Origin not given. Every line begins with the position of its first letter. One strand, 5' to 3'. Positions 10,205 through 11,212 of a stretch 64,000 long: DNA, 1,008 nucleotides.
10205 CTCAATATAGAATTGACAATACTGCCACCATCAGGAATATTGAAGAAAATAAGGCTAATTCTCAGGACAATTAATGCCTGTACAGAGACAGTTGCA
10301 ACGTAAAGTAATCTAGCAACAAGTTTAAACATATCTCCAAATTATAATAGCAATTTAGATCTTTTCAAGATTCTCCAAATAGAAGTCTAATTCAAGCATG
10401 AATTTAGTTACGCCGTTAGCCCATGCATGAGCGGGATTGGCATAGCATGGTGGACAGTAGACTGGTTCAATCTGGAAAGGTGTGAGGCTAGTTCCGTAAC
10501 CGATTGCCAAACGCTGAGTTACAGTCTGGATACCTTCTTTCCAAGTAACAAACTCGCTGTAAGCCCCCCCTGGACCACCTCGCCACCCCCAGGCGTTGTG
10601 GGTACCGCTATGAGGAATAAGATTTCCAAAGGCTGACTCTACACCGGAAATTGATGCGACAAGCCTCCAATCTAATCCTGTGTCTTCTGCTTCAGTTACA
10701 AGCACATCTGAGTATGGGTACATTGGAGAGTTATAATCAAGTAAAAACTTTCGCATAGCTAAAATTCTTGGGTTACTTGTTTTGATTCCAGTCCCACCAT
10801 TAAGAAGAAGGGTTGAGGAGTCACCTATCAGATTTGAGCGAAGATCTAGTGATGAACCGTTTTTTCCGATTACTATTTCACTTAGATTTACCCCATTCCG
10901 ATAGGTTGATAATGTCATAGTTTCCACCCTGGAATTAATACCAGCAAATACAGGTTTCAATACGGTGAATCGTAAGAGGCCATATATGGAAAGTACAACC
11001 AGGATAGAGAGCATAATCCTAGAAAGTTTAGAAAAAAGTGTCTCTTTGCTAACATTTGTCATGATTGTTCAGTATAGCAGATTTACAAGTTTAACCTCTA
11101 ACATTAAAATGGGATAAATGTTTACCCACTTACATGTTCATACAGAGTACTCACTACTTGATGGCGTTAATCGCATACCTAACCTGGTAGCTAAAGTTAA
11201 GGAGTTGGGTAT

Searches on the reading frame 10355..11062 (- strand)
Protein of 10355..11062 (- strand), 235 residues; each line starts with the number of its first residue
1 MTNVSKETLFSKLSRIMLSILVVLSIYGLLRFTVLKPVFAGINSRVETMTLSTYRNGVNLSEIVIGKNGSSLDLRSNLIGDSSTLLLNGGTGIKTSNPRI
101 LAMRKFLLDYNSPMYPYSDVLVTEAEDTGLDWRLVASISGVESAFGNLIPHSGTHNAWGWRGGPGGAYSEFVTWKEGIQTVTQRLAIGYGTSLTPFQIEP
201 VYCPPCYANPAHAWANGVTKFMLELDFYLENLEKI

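Call 18: find_encoding_contigs(protein=window:10355-11062:-, flank=10000, max_places=3)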
Protein window:10355-11062:- (235 aa): no gene with exactly this product is on record in the collection.
